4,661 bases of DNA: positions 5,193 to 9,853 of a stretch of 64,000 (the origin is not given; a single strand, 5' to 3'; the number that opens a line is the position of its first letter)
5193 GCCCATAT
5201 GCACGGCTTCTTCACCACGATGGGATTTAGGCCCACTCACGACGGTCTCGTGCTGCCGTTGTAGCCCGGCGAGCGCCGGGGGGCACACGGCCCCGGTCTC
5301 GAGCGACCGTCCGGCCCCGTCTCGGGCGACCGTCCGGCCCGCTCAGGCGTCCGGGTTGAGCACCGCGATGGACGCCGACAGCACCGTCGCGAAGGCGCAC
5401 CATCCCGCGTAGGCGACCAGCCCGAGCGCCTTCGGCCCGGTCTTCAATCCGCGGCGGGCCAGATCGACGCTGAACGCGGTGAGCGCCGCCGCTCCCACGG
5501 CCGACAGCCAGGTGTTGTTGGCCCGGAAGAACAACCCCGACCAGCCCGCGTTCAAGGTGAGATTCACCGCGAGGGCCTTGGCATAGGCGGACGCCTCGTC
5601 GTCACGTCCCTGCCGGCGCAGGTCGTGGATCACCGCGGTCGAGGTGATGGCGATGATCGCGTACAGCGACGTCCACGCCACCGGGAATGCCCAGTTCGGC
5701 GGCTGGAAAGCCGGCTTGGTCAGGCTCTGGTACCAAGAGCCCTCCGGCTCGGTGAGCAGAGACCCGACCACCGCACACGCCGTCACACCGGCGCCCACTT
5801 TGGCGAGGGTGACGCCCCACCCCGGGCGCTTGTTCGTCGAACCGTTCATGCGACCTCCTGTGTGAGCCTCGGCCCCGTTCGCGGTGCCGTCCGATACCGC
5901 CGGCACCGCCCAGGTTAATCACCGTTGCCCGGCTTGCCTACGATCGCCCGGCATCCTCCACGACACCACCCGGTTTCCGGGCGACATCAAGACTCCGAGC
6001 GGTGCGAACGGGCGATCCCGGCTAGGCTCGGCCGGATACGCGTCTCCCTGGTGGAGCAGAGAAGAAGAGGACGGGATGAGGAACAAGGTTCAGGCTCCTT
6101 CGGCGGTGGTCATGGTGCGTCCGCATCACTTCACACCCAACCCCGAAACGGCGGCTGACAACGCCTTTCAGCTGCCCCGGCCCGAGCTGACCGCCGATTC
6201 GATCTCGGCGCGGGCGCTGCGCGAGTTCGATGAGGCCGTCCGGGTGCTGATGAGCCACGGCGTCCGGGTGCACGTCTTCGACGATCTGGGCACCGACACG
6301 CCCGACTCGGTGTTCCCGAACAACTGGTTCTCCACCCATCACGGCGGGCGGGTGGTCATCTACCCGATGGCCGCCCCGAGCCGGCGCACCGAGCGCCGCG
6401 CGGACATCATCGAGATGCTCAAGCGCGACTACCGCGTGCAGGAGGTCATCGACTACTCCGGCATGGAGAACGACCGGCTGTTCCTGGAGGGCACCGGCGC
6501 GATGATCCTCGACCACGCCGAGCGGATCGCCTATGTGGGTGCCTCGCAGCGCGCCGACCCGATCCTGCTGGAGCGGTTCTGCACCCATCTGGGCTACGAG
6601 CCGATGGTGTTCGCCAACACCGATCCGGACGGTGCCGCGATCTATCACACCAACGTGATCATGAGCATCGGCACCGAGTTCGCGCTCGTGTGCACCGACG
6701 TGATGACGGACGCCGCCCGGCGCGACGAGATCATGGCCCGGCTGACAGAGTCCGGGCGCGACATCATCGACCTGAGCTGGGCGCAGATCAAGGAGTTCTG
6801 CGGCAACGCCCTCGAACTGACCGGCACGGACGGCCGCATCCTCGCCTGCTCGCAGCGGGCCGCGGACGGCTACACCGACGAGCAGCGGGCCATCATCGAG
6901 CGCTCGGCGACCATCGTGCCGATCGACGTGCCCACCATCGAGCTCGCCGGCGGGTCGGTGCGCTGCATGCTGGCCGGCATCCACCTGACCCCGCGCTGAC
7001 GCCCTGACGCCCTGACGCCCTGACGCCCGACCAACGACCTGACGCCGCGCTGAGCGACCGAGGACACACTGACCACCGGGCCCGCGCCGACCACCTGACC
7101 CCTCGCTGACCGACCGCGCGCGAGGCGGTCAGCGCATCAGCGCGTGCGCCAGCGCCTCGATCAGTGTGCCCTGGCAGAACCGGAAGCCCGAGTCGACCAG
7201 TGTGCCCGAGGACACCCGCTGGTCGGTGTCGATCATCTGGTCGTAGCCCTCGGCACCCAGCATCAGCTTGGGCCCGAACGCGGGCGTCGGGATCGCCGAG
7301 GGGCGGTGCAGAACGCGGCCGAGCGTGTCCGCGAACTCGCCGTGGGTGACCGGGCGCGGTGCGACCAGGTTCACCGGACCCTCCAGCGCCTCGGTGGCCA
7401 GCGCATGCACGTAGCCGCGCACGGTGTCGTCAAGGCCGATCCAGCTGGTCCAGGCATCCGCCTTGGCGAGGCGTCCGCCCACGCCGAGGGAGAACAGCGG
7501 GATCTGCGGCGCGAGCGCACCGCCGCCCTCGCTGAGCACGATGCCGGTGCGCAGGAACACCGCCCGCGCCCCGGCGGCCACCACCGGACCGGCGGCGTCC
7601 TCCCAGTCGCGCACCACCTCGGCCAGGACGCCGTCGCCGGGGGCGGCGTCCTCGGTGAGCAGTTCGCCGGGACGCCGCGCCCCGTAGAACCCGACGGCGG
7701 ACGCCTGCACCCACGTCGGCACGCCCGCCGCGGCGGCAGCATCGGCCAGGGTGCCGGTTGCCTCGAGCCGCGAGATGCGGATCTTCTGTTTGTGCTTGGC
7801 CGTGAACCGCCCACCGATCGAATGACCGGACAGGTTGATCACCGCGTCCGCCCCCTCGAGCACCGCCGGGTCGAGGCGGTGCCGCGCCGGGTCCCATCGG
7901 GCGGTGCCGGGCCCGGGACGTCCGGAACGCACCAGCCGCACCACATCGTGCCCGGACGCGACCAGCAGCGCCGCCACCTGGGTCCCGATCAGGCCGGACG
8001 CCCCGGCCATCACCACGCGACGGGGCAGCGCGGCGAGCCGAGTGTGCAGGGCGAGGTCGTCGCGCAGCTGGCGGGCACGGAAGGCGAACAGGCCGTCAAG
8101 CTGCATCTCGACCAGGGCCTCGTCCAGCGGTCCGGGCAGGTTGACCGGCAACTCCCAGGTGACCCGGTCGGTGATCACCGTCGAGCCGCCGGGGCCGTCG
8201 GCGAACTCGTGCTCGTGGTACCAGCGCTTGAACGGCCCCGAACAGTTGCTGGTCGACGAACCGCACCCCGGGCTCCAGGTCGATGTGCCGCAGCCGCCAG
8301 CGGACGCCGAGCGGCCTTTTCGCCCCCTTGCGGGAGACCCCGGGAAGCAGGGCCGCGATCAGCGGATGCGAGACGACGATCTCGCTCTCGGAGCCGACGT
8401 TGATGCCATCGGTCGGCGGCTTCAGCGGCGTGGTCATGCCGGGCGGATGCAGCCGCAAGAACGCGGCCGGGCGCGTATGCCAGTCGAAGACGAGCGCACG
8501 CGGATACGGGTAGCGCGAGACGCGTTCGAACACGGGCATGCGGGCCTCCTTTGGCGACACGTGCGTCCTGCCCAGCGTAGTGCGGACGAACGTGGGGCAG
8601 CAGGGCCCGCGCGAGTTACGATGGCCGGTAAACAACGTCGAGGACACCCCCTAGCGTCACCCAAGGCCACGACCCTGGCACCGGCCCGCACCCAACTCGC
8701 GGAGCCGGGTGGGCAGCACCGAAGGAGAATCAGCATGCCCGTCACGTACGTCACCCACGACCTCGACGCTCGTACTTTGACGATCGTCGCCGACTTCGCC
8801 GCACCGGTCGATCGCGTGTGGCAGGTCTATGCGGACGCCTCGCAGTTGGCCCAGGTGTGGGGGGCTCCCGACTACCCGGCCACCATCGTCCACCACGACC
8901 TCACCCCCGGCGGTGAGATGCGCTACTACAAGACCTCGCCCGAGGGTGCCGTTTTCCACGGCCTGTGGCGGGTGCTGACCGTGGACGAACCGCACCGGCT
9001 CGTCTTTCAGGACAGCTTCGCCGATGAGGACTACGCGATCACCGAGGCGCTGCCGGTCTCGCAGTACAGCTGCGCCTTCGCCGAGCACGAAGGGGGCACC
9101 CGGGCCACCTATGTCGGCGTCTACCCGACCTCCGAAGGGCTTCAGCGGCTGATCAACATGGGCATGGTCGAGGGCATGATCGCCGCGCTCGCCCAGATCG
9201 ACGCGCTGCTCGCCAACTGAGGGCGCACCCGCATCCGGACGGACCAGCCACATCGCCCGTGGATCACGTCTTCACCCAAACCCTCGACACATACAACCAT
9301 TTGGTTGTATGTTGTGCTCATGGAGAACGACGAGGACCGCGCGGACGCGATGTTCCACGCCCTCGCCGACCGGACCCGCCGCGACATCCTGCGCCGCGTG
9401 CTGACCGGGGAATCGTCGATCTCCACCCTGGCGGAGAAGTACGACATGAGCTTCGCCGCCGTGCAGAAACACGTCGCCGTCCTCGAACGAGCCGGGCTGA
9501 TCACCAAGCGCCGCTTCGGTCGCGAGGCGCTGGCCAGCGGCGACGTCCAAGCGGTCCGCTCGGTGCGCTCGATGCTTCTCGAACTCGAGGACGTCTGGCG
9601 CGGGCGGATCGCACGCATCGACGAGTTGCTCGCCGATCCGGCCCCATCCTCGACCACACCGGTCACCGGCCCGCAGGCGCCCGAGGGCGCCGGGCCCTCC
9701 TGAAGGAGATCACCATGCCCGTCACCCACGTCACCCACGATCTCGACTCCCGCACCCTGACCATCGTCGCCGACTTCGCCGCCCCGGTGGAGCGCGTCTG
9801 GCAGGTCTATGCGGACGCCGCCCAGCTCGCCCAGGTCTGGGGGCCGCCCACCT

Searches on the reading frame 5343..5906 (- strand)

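Call 42: search_protein_families(library=pfam, proteins=[window:5343-5906:-])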
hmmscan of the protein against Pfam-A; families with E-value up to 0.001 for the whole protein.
window:5343-5906:- (187 aa): 1 family
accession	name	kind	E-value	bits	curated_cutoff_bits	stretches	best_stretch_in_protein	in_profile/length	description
PF03073.20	TspO_MBR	-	4.7e-30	104.7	24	1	42-180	6-143/145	TspO/MBR family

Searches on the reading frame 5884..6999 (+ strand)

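Call 42: search_protein_families(library=pfam, proteins=[window:5884-6999:+])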
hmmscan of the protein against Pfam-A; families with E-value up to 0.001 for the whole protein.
window:5884-6999:+ (371 aa): 1 family
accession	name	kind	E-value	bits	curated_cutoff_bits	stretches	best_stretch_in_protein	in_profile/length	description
PF19420.4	DDAH_eukar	-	2.4e-98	329.4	23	1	83-367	1-291/291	N,N dimethylarginine dimethylhydrolase, eukaryotic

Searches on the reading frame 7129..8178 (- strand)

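Call 25: search_protein_families(library=pfam, proteins=[window:7129-8178:-])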
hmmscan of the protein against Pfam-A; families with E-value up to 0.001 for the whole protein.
window:7129-8178:- (349 aa): 3 families
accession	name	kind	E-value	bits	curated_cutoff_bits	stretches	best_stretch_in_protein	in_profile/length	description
PF01370.27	Epimerase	-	2.1e-10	40.8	20.9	1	55-172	1-128/240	NAD dependent epimerase/dehydratase family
PF08338.16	DUF1731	-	3.8e-09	36.6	27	1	298-346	1-47/47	Domain of unknown function (DUF1731)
PF13460.12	NAD_binding_10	-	2.3e-05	24.8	27.2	1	59-172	1-108/184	NAD(P)H-binding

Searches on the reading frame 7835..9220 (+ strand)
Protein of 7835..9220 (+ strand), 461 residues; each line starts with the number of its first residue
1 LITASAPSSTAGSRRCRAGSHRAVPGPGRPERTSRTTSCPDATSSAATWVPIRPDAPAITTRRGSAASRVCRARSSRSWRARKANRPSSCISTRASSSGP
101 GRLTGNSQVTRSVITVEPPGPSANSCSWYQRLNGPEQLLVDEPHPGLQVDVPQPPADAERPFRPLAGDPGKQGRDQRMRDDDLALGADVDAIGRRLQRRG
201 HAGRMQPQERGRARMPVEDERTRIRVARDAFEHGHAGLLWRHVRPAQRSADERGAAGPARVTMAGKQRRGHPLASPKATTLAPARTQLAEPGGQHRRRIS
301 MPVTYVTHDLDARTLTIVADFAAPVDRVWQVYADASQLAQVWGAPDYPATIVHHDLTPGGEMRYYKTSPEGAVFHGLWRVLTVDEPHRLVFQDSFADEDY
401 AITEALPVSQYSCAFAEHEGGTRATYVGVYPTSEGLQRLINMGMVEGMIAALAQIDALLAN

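Call 98: search_protein_families(library=pfam, proteins=[window:7835-9220:+], max_evalue=0.01)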
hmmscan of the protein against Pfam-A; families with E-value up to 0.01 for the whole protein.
window:7835-9220:+ (461 aa): 2 families
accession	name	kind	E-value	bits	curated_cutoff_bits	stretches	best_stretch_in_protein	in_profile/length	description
PF08327.17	AHSA1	-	6.7e-19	68.8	22.1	1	323-459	2-124/125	Activator of Hsp90 ATPase homolog 1-like protein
PF10604.15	Polyketide_cyc2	-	7e-05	23.6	27.4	1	316-452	5-129/142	Polyketide cyclase / dehydrase and lipid transport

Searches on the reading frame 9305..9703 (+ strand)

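Call 42: search_protein_families(library=pfam, proteins=[window:9305-9703:+])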
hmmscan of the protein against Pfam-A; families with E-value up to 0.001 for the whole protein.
window:9305-9703:+ (132 aa): 5 families
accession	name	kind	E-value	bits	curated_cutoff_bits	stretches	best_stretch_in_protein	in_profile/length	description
PF12840.13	HTH_20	-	8.1e-08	32.6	27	1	20-68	1-50/51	Helix-turn-helix domain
PF01022.26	HTH_5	-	4.5e-06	26.9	22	1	22-68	1-47/47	Bacterial regulatory protein, arsR family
PF25212.1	HVO_A0114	-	2.7e-05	24.3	27.6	1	14-74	14-74/84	HVO_A0114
PF13412.12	HTH_24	-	0.00013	21.9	21.9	1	22-67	2-48/48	Winged helix-turn-helix DNA-binding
PF08279.18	HTH_11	-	0.00017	21.8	25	1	25-66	2-46/55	HTH domain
